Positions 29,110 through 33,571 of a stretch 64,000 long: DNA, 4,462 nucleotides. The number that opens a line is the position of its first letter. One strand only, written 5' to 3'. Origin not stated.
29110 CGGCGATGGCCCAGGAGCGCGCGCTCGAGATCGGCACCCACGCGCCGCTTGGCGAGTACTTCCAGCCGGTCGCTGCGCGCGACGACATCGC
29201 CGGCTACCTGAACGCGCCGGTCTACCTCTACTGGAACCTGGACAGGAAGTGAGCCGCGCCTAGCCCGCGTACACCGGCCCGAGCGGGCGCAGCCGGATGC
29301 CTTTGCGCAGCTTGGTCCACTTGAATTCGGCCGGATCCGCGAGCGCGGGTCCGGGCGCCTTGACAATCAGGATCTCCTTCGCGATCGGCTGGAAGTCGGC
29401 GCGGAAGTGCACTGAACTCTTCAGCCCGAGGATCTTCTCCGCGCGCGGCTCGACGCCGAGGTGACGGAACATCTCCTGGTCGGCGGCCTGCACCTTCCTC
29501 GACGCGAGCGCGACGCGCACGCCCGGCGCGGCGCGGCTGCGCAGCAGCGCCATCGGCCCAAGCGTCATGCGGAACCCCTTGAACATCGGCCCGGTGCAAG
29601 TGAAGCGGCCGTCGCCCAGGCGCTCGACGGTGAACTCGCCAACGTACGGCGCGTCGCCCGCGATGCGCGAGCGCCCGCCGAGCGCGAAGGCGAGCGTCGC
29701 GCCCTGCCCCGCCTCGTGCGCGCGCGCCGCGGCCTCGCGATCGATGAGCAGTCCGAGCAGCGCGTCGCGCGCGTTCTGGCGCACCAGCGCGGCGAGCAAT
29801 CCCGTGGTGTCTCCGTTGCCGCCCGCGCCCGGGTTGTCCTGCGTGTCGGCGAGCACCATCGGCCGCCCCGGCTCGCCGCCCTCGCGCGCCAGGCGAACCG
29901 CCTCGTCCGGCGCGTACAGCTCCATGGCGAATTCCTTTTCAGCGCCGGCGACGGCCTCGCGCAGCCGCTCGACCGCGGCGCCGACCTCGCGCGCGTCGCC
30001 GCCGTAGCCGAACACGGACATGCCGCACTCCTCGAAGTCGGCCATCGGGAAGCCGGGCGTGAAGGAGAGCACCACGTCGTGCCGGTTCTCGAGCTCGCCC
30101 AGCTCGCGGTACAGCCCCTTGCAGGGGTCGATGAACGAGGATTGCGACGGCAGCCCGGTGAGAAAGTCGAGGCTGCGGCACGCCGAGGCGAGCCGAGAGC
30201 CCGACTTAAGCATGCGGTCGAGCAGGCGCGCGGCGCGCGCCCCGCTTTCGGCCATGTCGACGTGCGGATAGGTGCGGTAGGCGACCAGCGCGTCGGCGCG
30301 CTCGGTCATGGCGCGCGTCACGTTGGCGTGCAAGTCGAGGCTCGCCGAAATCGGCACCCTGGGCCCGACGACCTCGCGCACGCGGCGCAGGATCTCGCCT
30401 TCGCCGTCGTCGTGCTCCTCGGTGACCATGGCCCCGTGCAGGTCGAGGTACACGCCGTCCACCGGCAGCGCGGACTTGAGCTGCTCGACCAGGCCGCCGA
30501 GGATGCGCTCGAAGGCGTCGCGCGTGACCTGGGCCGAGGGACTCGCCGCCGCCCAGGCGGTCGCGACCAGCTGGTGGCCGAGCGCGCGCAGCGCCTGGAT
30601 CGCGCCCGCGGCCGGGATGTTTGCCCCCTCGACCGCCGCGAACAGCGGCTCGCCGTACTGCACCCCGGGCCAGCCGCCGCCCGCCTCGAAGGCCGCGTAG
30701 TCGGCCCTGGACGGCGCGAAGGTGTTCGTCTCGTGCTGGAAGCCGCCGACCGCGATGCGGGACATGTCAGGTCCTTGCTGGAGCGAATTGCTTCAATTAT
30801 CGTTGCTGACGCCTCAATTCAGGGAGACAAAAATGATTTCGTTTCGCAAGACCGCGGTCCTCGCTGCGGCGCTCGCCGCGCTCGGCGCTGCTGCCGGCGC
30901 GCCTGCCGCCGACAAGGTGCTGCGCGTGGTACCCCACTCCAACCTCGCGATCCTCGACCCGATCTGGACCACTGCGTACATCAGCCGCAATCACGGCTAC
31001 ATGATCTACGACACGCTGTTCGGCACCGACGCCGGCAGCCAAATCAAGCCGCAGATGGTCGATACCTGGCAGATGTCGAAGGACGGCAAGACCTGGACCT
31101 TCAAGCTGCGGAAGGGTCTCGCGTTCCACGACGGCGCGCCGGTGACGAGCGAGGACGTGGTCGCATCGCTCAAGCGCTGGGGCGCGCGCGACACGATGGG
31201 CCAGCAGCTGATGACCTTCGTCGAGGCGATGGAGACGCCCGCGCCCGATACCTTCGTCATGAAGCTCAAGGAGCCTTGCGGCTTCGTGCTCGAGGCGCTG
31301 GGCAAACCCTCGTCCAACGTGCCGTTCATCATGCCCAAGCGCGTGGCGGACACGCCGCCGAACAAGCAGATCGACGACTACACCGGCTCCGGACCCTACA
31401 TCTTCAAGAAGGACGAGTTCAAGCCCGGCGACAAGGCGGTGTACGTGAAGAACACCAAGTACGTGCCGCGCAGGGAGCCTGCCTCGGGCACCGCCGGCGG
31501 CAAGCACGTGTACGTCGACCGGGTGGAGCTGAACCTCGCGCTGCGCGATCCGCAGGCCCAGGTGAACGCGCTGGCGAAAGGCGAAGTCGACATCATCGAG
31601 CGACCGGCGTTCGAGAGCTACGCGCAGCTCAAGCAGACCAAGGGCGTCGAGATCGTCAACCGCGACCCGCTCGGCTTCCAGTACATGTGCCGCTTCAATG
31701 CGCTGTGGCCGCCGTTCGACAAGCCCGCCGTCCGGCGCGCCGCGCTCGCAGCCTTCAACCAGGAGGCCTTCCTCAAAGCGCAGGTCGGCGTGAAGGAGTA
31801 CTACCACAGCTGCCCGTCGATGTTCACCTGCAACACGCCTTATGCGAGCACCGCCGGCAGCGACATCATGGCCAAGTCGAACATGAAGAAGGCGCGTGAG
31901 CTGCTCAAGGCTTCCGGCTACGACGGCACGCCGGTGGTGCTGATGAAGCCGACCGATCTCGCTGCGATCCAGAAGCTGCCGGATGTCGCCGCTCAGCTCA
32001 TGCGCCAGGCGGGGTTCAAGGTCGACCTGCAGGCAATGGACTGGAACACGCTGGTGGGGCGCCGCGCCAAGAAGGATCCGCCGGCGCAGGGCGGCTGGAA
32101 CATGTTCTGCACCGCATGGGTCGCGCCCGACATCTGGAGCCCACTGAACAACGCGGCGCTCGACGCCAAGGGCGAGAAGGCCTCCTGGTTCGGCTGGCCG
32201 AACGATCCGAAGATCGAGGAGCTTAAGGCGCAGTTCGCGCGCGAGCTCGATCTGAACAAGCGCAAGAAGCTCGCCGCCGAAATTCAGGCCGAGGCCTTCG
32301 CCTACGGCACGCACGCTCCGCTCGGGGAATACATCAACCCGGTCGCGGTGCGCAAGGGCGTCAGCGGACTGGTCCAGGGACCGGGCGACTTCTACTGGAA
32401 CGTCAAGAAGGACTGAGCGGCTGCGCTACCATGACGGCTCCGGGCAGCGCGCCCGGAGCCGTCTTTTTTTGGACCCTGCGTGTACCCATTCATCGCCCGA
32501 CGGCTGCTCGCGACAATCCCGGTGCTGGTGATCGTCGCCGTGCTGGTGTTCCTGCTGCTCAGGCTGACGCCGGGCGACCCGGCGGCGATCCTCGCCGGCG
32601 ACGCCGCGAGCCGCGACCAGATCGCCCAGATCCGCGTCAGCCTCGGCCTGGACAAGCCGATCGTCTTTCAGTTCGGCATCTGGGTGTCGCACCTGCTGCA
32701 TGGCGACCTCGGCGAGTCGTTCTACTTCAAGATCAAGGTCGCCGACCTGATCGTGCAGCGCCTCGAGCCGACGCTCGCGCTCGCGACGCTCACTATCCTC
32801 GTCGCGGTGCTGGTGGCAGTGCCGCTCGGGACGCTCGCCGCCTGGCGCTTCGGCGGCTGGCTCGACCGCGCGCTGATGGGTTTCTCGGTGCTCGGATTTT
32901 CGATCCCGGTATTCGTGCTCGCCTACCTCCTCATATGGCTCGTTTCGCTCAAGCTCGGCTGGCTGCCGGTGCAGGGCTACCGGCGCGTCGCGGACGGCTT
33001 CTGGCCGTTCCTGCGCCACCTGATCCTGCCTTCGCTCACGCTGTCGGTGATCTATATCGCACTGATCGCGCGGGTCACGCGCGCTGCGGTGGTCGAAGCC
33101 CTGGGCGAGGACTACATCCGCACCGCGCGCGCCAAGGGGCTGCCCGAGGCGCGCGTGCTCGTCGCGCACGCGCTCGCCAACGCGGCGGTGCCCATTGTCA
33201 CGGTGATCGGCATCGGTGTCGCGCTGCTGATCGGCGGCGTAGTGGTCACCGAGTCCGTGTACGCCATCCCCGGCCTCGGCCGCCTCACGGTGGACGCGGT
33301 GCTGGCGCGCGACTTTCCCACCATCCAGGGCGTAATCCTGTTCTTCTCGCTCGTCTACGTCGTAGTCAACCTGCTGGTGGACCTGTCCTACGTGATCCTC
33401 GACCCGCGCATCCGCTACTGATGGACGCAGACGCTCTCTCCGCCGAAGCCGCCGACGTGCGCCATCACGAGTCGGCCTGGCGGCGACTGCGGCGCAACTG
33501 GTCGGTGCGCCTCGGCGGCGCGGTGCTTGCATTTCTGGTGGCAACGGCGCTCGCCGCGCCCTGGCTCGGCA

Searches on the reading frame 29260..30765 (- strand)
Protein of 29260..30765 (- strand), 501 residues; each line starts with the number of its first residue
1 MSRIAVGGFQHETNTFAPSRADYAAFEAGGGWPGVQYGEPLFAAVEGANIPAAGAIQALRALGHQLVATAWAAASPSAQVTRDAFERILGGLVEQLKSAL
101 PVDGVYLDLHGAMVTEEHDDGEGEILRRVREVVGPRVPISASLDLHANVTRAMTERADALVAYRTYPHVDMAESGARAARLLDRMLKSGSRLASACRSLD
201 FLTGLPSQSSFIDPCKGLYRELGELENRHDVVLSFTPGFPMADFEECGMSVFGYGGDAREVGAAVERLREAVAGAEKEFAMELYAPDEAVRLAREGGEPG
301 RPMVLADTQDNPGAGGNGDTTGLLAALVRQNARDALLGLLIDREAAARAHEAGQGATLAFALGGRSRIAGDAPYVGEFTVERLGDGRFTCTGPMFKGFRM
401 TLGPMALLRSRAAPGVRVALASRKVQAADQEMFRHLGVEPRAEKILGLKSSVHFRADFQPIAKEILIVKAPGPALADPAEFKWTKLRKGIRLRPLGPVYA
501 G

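Call 52: search_protein_families(library=pfam, proteins=[window:29260-30765:-], max_evalue=0.0001)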
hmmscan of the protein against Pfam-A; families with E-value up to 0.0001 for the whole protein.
window:29260-30765:- (501 aa): 2 families
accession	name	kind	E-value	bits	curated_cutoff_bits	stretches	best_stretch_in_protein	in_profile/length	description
PF07364.17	DUF1485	-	4.8e-99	331.7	22.8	1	3-293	1-289/290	Metallopeptidase family M81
PF07171.17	MlrC_C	-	3.8e-55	187.3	27.2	1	305-485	1-178/178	MlrC C-terminus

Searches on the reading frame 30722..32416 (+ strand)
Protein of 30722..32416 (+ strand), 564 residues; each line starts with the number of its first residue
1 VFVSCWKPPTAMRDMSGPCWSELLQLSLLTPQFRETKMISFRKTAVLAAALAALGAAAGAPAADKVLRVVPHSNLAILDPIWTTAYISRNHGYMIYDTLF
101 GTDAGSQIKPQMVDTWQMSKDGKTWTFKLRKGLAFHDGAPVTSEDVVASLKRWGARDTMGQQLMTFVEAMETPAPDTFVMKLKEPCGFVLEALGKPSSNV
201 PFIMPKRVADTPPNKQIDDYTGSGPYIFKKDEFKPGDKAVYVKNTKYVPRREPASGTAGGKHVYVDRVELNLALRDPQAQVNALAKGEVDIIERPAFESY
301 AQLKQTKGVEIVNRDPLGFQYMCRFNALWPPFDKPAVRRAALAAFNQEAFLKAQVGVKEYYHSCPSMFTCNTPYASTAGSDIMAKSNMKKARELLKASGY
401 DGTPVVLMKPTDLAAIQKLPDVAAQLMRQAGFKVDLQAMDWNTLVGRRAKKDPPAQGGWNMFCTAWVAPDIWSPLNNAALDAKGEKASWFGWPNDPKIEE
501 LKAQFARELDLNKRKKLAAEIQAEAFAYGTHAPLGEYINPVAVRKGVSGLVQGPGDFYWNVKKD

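Call 52: search_protein_families(library=pfam, proteins=[window:30722-32416:+], max_evalue=0.0001)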
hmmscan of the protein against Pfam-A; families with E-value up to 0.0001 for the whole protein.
window:30722-32416:+ (564 aa): 1 family
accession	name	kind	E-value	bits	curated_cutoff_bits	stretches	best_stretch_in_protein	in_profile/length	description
PF00496.27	SBP_bac_5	-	3e-66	224.5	32.4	1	107-471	1-351/368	Bacterial extracellular solute-binding proteins, family 5 Middle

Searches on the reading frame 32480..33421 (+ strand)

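Call 52: search_protein_families(library=pfam, proteins=[window:32480-33421:+], max_evalue=0.0001)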
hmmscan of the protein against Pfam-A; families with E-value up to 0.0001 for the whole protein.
window:32480-33421:+ (313 aa): 2 families
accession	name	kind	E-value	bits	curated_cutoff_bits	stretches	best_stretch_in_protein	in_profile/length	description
PF00528.27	BPD_transp_1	-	6.5e-41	140.5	26.4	1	113-312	1-183/184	Binding-protein-dependent transport system inner membrane component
PF19300.4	BPD_transp_1_N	-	1.7e-16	60.8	23.8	1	1-101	1-113/114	Binding-prot-dependent transport system membrane comp, N-term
